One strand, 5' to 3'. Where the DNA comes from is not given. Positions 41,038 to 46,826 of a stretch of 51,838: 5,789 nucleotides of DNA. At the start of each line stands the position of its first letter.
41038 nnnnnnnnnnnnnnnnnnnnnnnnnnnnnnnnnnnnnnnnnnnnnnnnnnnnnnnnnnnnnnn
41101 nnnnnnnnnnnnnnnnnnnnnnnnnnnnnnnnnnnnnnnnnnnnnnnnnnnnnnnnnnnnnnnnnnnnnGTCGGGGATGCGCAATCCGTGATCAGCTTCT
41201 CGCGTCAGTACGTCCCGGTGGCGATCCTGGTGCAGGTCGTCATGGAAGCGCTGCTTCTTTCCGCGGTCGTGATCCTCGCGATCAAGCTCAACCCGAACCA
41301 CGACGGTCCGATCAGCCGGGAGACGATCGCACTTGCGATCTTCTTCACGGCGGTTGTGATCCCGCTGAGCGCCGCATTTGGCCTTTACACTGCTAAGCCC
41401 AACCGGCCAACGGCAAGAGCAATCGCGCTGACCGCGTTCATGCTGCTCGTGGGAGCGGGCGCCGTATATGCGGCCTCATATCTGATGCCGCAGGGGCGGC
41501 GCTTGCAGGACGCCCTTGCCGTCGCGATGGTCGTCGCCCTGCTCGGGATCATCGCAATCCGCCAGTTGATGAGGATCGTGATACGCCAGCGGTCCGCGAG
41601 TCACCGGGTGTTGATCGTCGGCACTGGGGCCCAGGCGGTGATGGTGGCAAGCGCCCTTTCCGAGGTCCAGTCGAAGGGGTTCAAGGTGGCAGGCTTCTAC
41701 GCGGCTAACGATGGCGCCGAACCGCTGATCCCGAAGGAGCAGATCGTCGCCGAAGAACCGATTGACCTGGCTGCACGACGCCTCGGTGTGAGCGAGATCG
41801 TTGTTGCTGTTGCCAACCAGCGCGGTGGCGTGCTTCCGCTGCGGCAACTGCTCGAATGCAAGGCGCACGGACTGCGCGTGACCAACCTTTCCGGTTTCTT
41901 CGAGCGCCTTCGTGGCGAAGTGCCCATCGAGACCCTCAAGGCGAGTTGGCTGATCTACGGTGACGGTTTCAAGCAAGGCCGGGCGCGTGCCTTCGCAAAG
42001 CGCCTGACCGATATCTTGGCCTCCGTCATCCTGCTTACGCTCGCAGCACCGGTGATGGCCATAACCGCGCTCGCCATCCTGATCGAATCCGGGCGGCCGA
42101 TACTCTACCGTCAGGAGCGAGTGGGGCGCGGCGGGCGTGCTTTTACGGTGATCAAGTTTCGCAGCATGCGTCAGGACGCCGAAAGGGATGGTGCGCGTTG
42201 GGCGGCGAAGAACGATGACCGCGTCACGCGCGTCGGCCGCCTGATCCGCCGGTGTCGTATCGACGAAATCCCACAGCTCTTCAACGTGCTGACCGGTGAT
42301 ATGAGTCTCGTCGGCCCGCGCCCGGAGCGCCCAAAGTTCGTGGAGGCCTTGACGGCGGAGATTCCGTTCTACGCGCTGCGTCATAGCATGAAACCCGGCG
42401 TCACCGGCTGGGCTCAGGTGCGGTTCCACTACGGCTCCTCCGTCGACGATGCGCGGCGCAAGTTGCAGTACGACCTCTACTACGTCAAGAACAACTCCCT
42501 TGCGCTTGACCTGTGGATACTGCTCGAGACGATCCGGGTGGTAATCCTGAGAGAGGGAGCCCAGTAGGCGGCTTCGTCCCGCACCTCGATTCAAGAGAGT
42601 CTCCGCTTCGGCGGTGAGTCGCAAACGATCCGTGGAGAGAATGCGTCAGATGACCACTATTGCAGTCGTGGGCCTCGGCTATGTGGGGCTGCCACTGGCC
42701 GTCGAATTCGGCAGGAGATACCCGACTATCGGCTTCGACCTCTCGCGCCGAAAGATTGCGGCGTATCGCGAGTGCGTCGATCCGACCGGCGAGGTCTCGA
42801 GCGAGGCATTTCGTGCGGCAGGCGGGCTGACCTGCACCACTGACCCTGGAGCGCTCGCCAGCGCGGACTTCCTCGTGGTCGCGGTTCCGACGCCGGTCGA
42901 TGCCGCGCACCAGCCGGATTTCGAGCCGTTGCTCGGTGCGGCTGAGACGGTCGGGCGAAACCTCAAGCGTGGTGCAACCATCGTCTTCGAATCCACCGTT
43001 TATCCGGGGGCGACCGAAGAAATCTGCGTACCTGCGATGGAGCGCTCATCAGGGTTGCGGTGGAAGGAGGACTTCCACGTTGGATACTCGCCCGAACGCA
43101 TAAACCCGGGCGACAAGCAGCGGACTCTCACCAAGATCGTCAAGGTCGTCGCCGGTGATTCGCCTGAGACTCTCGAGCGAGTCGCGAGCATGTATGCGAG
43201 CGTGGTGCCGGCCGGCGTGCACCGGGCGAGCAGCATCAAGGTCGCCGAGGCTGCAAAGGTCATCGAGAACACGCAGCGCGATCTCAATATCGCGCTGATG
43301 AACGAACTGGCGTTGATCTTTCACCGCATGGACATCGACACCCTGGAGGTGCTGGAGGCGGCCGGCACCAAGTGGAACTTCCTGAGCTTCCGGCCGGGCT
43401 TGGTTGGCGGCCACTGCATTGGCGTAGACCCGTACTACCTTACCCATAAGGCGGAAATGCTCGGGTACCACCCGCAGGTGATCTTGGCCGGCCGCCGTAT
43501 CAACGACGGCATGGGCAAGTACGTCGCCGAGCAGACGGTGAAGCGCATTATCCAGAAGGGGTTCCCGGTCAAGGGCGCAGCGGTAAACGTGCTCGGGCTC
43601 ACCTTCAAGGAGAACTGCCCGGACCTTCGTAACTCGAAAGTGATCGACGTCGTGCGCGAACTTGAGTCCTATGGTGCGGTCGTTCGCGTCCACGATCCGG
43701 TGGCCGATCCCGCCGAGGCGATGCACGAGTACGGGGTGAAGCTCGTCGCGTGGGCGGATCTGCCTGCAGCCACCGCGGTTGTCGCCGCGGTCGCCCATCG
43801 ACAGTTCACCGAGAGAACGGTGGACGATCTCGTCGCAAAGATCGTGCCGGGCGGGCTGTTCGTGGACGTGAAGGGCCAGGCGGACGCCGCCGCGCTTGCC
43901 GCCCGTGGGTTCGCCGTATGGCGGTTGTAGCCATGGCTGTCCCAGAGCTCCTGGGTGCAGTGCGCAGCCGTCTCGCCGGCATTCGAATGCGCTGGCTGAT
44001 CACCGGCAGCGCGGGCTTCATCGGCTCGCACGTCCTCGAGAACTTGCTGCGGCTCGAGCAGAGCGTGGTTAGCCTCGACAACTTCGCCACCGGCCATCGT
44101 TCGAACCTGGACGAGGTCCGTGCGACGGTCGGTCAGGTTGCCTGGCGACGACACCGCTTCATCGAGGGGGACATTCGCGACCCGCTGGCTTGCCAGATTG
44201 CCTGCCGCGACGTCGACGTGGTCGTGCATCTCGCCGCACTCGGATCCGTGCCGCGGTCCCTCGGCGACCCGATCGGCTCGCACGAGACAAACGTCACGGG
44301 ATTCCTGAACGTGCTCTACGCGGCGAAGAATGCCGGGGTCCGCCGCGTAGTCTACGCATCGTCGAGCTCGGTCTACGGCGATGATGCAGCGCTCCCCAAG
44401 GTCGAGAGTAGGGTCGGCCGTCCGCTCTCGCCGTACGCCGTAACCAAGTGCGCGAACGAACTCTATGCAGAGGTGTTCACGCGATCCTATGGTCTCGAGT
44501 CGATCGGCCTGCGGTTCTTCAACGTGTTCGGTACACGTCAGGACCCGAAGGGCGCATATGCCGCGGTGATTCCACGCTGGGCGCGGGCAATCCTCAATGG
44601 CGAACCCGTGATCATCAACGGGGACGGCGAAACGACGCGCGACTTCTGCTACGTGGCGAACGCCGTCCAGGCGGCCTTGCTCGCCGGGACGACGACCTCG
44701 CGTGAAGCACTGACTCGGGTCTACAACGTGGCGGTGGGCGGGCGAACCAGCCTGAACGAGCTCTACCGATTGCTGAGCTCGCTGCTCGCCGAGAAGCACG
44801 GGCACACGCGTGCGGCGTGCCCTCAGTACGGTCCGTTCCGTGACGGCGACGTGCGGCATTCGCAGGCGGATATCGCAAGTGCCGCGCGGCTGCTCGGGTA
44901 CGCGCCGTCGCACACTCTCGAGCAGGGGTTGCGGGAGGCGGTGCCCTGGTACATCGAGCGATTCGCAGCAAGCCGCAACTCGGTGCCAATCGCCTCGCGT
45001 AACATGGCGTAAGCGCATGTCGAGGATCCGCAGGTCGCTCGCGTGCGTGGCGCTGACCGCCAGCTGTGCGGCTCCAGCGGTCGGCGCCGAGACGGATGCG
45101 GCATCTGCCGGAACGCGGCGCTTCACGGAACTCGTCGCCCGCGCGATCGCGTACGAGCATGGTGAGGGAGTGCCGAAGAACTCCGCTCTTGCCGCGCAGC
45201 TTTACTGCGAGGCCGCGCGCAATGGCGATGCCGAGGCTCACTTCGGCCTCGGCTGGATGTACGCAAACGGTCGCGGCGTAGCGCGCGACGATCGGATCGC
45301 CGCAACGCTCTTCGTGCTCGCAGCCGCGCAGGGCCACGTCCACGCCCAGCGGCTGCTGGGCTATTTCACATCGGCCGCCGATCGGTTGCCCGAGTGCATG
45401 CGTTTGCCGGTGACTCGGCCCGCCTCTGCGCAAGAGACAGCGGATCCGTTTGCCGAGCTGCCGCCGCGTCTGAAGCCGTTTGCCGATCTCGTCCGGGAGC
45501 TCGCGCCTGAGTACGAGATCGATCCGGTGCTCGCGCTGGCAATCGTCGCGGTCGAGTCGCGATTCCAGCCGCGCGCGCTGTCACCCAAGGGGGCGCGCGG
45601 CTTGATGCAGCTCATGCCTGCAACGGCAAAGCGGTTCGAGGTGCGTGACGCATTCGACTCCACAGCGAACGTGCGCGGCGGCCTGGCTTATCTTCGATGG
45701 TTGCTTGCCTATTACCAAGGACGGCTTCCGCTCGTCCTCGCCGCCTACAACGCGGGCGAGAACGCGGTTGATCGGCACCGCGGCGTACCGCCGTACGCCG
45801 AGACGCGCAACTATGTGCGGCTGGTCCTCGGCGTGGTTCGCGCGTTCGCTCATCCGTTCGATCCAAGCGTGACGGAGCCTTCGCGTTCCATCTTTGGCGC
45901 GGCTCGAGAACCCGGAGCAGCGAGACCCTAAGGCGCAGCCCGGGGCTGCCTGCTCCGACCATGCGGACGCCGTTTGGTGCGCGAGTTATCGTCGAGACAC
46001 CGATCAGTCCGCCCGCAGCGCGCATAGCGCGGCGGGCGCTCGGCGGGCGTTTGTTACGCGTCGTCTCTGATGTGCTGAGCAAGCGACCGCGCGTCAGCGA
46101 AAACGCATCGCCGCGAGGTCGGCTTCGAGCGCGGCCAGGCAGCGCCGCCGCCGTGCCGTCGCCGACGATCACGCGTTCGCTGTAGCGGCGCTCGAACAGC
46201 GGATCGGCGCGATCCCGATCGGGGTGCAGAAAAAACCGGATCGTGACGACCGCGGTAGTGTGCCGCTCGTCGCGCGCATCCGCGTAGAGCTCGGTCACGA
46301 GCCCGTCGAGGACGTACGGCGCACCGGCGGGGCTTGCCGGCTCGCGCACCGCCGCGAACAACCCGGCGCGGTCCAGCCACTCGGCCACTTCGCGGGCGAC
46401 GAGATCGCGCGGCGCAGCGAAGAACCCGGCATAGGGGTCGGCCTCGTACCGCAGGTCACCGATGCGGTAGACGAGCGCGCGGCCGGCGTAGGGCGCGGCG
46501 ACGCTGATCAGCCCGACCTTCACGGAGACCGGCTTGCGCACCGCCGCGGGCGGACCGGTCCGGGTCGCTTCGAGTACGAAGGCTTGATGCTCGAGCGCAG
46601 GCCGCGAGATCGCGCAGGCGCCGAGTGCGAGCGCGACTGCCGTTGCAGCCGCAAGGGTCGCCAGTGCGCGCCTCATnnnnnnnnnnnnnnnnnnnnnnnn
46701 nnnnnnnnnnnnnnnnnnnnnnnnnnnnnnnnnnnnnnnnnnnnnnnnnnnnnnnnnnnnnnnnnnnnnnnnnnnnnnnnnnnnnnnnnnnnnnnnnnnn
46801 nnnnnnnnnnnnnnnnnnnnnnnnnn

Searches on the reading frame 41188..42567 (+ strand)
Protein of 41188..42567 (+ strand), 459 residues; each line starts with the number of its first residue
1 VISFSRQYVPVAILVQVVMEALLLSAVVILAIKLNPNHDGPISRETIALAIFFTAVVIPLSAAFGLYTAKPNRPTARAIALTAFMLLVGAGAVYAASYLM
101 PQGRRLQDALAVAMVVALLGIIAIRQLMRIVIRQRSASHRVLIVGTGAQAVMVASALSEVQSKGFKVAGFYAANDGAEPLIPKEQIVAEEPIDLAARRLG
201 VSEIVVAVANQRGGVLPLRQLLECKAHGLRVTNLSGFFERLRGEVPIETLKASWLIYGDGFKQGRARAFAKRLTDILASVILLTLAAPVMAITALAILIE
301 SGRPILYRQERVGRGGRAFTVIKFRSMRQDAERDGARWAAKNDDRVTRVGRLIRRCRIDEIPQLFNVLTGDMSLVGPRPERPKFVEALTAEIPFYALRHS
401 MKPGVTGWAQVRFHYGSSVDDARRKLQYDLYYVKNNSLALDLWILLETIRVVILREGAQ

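Call 58: search_protein_families(library=ncbifam, proteins=[window:41188-42567:+], max_evalue=1e-10)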
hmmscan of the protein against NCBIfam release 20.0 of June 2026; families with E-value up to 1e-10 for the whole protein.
window:41188-42567:+ (459 aa): 10 families
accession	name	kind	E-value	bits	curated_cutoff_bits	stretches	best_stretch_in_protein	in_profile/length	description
TIGR03013.1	EpsB_2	subfamily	3.6e-149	497.6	393.35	1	22-458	9-442/443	TIGR03013 family XrtA/PEP-CTERM system glycosyltransferase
TIGR03025.1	EPS_sugtrans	subfamily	2.1e-122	409.6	295.55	1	19-458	2-444/445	exopolysaccharide biosynthesis polyprenyl glycosylphosphotransferase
TIGR03023.1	WcaJ_sugtrans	equivalog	1.6e-94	317.8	410.75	1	22-458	5-452/453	undecaprenyl-phosphate glucose phosphotransferase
TIGR03022.1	WbaP_sugtrans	subfamily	2.4e-62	211.7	403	1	27-458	12-455/456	undecaprenyl-phosphate galactose phosphotransferase WbaP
NF050817.1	PolSacchBiosHfsE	equivalog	2.1e-50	171.9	750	1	45-451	47-458/467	polysaccharide biosynthesis protein HfsE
NF007518.0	PRK10124.1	equivalog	6.7e-50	170.2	684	1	114-449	116-454/464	undecaprenyl-phosphate glucose phosphotransferase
NF041877.1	EPS_EpsZ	equivalog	2e-44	152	800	1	18-458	13-458/459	exopolysaccharide biosynthesis polyisoprenyl-phosphate hexose-1-phosphate transferase EpsZ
NF052601.1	undeca_RfbP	equivalog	2.4e-43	148.2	330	1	264-455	38-238/244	undecaprenyl-phosphate galactose phosphotransferase family protein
NF011751.0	PRK15204.1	equivalog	1e-37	129.9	907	1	124-458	131-475/476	undecaprenyl-phosphate galactose phosphotransferase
NF045514.1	glycotran_HepC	equivalog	2.9e-25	88.8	140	1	267-379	113-211/220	heterocyst development glycosyltransferase HepC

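Call 71: find_encoding_contigs(protein=window:41188-42564:+, flank=1000, max_places=10)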
Protein window:41188-42564:+ (459 aa): 11 contigs read that carry it; 7 places shown.
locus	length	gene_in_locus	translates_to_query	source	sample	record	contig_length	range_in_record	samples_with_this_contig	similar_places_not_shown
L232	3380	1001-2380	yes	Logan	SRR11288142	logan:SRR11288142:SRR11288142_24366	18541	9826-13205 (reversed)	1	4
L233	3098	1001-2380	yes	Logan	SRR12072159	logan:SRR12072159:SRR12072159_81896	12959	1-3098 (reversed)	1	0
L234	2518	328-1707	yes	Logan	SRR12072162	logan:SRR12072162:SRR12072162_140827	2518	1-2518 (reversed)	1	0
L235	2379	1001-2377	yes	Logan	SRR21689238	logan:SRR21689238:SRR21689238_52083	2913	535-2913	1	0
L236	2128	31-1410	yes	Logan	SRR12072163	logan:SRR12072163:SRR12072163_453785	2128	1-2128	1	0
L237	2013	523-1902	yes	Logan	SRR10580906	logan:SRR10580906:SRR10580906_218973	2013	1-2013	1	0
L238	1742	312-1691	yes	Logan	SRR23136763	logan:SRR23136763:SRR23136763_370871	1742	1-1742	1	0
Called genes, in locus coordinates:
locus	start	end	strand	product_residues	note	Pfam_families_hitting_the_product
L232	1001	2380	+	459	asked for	PF02397:Bac_transf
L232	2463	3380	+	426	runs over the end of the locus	PF03721:UDPG_MGDP_dh_N, PF00984:UDPG_MGDP_dh, PF03720:UDPG_MGDP_dh_C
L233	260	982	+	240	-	-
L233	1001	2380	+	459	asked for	PF02397:Bac_transf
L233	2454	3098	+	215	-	?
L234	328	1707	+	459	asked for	PF02397:Bac_transf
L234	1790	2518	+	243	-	?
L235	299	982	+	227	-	-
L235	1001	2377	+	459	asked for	PF02397:Bac_transf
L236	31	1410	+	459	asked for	PF02397:Bac_transf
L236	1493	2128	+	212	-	?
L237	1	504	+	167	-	?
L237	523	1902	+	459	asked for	PF02397:Bac_transf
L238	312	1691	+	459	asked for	PF02397:Bac_transf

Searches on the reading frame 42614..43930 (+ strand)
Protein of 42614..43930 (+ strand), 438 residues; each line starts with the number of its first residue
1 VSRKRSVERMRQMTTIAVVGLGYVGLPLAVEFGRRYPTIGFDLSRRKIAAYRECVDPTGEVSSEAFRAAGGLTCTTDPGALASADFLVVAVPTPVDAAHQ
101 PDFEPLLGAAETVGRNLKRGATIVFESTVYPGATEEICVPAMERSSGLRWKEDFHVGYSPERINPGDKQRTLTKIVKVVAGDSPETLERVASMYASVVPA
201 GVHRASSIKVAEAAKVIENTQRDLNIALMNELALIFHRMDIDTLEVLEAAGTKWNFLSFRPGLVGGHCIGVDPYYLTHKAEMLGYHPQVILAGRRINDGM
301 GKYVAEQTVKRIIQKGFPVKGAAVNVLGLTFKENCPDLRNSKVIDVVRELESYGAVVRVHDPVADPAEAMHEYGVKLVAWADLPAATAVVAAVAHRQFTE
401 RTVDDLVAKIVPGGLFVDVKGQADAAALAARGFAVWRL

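Call 58: search_protein_families(library=ncbifam, proteins=[window:42614-43930:+], max_evalue=1e-10)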
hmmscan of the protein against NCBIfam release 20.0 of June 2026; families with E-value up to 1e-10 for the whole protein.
window:42614-43930:+ (438 aa): 6 families
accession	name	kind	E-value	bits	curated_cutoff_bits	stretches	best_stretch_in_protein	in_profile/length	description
NF011729.0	PRK15182.1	equivalog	9.1e-145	482.7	592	1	15-406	8-399/425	Vi polysaccharide biosynthesis UDP-N-acetylglucosamine C-6 dehydrogenase TviB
TIGR03026.1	NDP-sugDHase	subfamily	4e-109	365.1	189.8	1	15-405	2-398/413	nucleotide sugar dehydrogenase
NF040825.1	UDPMaNacDH_Arch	equivalog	7.7e-59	199.6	750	1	15-406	2-385/418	UDP-N-acetyl-D-mannosamine dehydrogenase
NF008286.0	PRK11064.1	equivalog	5.2e-55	186.7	459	1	13-411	3-412/420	UDP-N-acetyl-D-mannosamine dehydrogenase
NF041297.1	UDPGDh_AglM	equivalog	1.2e-40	139.8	670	1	15-383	2-375/429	UDP-glucose 6-dehydrogenase AglM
NF047673.2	TeichurnBiosyTuaD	equivalog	2.1e-28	99.7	700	1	13-383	1-371/439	UDP-glucose 6-dehydrogenase TuaD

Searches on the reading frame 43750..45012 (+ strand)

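Call 58: search_protein_families(library=ncbifam, proteins=[window:43750-45012:+], max_evalue=1e-10)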
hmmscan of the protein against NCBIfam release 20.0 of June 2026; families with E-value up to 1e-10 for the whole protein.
window:43750-45012:+ (420 aa): 19 families
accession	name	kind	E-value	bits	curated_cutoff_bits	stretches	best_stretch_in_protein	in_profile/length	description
NF011728.1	PRK15181.1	equivalog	8.9e-128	426.1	760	1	71-411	7-347/348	Vi polysaccharide biosynthesis UDP-N-acetylglucosaminuronic acid C-4 epimerase TviC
TIGR04180.1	EDH_00030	hypoth_equivalog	7e-47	159.9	475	1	83-350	2-260/297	NAD-dependent 4,6-dehydratase LegB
TIGR01181.1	dTDP_gluc_dehyt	equivalog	1.4e-42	145.9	365.1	1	81-404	1-314/321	dTDP-glucose 4,6-dehydratase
TIGR01179.1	galE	equivalog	2.7e-42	144.8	262.3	1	83-402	3-326/332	UDP-glucose 4-epimerase GalE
TIGR02197.1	heptose_epim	equivalog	5.2e-35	121.1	274.6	1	83-403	2-315/316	ADP-glyceromanno-heptose 6-epimerase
NF007956.0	PRK10675.1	subfamily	9.1e-34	117.1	394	1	80-400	1-328/338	UDP-glucose 4-epimerase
NF007490.0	PRK10084.1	subfamily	1.6e-22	80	649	1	80-404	1-337/361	dTDP-glucose 4,6-dehydratase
NF007582.0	PRK10217.1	equivalog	3.1e-22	79.2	698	1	81-403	3-333/355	dTDP-glucose 4,6-dehydratase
TIGR02622.1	CDP_4_6_dhtase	equivalog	2e-19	70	278.45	1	82-412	7-341/352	CDP-glucose 4,6-dehydratase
NF042422.1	oxyalk_red_OleD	equivalog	2e-17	63.6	580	1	80-337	1-241/329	2-alkyl-3-oxoalkanoate reductase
NF043036.1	ErythonDh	equivalog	1.3e-16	60.7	325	1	80-333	1-252/321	D-erythronate dehydrogenase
NF008872.0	PRK11908.1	equivalog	2.3e-16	59.8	294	1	81-412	3-346/349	bifunctional UDP-4-keto-pentose/UDP-xylose synthase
TIGR03466.1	HpnA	hypoth_equivalog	2.6e-15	56.2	367.65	1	81-233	2-145/327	hopanoid-associated sugar epimerase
NF042423.1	oxyalk_red_Shew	equivalog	3.2e-14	52.7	580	1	80-318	9-226/331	2-alkyl-3-oxoalkanoate reductase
TIGR03589.1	PseB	equivalog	3.7e-14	52.4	407.75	1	83-205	8-125/324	UDP-N-acetylglucosamine 4,6-dehydratase (inverting)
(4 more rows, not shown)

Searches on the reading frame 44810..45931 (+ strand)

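Call 58: search_protein_families(library=ncbifam, proteins=[window:44810-45931:+], max_evalue=1e-10)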
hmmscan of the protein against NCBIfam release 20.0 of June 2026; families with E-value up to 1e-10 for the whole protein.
window:44810-45931:+ (373 aa): 3 families
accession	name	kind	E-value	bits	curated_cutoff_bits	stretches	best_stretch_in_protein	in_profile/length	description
NF047373.1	BB0259_flg_lyt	exception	1.3e-22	80.4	234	1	222-340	546-682/705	flagellar assembly lytic transglycosylase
NF008112.0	PRK10859.1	equivalog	1.5e-13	50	354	1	223-317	289-387/483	membrane-bound lytic murein transglycosylase MltF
NF008631.0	PRK11619.1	equivalog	3.7e-11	42.1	536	0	225-325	480-590/644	murein transglycosylase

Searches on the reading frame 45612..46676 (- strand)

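Call 58: search_protein_families(library=ncbifam, proteins=[window:45612-46676:-], max_evalue=1e-10)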
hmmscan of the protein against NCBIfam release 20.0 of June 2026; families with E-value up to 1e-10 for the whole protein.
window:45612-46676:- (354 aa): 1 family
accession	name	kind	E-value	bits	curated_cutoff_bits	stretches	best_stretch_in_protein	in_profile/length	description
NF047772.1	LBF0736_ABC_LP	equivalog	2.4e-13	50.1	250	1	13-176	13-176/203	ABC-type transport auxiliary lipoprotein, LBF_0736 family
